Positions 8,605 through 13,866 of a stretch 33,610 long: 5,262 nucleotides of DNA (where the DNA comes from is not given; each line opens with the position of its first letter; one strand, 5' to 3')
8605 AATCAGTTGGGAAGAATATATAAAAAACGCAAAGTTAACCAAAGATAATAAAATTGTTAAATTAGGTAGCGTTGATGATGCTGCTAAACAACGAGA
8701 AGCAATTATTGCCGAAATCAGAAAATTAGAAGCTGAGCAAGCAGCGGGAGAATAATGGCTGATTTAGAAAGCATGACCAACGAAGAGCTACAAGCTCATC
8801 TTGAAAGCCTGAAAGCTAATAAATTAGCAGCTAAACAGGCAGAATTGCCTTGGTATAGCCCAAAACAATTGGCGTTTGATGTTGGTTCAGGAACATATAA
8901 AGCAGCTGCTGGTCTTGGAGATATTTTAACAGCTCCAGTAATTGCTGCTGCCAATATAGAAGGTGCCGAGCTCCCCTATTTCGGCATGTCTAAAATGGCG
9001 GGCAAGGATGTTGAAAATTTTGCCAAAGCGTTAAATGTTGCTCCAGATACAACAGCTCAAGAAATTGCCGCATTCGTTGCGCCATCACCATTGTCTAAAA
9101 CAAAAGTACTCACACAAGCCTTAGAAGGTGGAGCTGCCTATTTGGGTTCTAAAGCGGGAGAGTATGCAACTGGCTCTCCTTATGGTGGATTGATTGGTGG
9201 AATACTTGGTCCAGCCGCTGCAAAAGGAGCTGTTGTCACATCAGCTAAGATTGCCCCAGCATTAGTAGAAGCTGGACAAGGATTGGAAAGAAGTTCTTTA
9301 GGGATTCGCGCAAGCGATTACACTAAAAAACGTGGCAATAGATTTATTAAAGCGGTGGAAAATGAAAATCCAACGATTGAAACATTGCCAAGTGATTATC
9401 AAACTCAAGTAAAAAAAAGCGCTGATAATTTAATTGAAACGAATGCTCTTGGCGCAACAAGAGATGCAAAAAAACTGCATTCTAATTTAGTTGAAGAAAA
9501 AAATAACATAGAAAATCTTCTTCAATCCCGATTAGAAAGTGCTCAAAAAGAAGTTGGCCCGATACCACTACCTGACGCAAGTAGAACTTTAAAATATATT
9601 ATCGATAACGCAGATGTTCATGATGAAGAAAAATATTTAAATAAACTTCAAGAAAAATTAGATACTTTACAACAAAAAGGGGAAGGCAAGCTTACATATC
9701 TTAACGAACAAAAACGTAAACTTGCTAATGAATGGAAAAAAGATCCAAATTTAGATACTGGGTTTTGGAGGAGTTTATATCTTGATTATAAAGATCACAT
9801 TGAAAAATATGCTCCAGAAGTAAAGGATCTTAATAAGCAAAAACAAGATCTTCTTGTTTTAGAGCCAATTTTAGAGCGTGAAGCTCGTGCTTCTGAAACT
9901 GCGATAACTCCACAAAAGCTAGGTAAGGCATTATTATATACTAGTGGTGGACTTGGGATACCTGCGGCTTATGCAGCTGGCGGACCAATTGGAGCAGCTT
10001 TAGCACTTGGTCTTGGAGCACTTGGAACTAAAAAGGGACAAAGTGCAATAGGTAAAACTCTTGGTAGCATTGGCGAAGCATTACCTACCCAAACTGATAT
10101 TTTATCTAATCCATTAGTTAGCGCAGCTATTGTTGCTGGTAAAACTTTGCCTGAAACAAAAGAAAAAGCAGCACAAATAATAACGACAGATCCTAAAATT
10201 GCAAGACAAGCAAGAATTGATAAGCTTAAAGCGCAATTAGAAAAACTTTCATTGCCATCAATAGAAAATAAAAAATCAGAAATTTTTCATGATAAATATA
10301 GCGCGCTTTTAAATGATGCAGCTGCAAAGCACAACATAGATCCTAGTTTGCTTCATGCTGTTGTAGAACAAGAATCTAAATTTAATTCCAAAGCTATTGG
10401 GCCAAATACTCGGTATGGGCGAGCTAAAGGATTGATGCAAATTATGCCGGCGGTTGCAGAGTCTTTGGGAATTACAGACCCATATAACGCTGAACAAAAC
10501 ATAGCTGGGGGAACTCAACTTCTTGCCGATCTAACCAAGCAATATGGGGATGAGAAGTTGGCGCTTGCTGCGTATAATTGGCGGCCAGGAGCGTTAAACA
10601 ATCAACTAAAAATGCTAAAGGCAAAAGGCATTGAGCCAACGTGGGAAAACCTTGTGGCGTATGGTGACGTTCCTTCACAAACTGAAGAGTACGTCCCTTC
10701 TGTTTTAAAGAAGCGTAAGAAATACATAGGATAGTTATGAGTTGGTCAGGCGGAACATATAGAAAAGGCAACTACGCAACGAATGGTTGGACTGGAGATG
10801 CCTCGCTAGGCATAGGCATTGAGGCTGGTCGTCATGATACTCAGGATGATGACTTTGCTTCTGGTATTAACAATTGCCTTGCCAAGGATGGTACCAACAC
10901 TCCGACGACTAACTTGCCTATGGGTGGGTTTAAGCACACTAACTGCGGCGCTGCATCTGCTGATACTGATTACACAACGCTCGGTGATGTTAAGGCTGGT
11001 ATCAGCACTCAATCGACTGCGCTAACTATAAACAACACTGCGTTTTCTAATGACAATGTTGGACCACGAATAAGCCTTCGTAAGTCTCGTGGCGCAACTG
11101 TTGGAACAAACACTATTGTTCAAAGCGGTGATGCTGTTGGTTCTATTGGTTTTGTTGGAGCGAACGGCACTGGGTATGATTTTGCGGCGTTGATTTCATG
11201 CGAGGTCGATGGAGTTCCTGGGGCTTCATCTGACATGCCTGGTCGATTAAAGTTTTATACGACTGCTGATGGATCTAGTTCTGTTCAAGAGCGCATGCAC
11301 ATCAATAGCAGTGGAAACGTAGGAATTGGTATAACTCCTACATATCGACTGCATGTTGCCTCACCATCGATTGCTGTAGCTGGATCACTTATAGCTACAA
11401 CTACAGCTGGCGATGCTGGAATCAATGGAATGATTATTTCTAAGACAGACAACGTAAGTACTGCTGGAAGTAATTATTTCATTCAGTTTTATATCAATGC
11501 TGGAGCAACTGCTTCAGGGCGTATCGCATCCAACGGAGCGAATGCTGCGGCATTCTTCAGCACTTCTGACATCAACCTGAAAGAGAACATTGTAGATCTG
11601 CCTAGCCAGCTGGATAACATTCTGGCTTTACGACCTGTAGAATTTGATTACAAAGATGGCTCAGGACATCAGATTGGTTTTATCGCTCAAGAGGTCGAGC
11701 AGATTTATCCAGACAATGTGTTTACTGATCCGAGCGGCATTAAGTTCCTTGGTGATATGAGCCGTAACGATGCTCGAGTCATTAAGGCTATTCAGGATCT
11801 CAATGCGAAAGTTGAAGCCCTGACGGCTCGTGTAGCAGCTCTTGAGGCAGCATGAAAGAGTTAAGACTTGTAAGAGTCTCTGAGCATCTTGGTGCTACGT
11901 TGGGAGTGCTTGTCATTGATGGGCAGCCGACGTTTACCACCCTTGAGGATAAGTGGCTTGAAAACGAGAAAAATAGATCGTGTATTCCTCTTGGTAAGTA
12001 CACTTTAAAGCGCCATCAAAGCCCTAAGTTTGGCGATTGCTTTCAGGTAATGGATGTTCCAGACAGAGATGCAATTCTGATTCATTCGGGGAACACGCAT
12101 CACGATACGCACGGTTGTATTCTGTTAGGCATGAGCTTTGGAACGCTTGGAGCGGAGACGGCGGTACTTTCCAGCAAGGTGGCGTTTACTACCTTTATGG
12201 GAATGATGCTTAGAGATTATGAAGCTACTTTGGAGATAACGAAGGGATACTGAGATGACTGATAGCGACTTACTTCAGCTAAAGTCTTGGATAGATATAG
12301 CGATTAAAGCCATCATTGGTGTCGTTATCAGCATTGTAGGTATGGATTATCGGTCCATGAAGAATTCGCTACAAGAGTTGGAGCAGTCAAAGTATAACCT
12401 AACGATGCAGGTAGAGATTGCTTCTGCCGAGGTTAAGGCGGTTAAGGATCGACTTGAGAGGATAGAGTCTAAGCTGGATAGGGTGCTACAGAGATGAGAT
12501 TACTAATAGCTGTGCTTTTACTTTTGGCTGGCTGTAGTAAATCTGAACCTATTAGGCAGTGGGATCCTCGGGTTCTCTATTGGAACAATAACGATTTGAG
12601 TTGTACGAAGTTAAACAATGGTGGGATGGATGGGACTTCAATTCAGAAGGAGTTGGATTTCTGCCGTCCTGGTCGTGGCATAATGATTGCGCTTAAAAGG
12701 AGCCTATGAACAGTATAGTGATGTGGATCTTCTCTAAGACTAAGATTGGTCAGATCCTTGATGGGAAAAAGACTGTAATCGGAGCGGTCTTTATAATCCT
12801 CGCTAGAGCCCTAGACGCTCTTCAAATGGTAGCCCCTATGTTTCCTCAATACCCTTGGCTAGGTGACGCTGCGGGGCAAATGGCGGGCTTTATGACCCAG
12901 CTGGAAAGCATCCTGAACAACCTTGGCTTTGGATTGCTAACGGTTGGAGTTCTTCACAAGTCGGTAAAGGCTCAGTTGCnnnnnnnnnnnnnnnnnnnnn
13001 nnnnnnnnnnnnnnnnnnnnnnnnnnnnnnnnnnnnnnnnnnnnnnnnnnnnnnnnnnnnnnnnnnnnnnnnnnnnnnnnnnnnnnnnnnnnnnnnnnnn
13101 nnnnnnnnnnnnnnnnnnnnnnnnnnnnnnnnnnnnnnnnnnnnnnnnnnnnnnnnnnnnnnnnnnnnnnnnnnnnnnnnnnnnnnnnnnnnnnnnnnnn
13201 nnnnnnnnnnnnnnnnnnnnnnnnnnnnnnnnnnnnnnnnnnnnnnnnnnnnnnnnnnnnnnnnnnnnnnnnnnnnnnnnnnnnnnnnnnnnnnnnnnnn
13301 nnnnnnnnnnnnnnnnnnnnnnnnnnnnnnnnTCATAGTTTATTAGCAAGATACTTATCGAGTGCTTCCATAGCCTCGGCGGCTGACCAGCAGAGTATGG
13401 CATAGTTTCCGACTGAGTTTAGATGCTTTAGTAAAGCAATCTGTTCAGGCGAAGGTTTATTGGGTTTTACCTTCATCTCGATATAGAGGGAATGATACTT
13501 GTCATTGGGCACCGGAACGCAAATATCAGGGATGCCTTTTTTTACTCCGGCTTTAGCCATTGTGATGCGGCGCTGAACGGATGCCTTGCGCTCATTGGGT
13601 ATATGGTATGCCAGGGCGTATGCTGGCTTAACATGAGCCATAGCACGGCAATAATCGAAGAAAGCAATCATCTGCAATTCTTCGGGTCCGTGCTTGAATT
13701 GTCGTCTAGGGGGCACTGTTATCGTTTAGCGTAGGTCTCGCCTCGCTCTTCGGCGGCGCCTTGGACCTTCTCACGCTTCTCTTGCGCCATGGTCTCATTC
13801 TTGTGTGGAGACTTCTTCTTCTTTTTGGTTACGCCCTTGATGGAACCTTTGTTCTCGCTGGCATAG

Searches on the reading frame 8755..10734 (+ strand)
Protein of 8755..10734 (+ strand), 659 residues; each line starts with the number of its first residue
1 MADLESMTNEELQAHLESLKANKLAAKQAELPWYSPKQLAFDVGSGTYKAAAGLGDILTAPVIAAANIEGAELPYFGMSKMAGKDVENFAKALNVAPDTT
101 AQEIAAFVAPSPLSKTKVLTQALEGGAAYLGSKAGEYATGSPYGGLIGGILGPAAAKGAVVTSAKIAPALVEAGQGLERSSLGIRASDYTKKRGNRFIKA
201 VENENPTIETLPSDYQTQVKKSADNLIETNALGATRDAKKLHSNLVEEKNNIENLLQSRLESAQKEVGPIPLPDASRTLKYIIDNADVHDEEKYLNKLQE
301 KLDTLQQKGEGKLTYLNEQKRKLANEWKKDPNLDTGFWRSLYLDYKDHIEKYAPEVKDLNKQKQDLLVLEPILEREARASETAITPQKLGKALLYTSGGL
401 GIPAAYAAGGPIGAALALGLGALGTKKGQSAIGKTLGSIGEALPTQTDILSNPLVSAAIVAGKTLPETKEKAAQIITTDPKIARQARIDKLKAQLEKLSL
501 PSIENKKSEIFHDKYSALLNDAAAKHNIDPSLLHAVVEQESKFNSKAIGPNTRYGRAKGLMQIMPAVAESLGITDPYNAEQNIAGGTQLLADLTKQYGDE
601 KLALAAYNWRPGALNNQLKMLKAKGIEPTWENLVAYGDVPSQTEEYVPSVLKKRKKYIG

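Call 18: search_protein_families(library=phrogs, proteins=[window:8755-10734:+], max_evalue=0.001)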
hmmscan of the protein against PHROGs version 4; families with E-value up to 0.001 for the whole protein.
window:8755-10734:+ (659 aa): 16 families
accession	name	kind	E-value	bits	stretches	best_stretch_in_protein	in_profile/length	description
phrog_14342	-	tail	9.5e-28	98.6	1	517-653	143-271/272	lytic tail fiber protein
phrog_669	-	lysis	7.2e-26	90.9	1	462-657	861-1056/1946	endolysin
phrog_2013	-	tail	1.1e-24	88.1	1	483-654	458-589/657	lytic tail protein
phrog_13449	-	other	3.2e-20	73.7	1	517-659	9-124/269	transglycosylase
phrog_342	-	head and packaging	2.9e-18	66.3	1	509-625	9-128/1235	internal virion protein with endolysin domain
phrog_28504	-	tail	1.3e-12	48.3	1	525-653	243-359/597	lytic tail fiber protein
phrog_28014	-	unknown function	1.3e-10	42.3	1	519-616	38-134/224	-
phrog_32437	-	unknown function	7.5e-10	40.1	1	519-609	76-168/205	-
phrog_19349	-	unknown function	9.9e-08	33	1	523-609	78-165/204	-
phrog_21143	-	tail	3.3e-07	30.1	1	514-614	3-101/576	lytic tail fiber protein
phrog_21776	-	other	9.6e-07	29.7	1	482-613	64-212/238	transglycosylase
phrog_19890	-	unknown function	1.2e-06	29.1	1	528-609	123-208/248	-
phrog_38211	-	other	2.6e-06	28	1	521-604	60-141/219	transglycosylase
phrog_4067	-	other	1.8e-05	24.3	1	511-594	666-757/980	transglycosylase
phrog_1044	-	lysis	2.9e-05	23.5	1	494-616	199-333/900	endolysin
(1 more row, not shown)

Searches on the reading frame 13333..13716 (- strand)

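Call 18: search_protein_families(library=phrogs, proteins=[window:13333-13716:-], max_evalue=0.001)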
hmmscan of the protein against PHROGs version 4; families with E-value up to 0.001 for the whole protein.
window:13333-13716:- (127 aa): 4 families
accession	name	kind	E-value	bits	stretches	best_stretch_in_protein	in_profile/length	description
phrog_824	-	unknown function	4.4e-35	122.8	1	6-126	60-178/265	-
phrog_5702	-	DNA, RNA and nucleotide metabolism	2.4e-16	60.5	1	57-123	2-67/70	Holliday junction resolvase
phrog_2363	-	unknown function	9.9e-12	45.9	1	12-125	61-173/192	-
phrog_93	-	DNA, RNA and nucleotide metabolism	1.3e-07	31.7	1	48-125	378-444/613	endonuclease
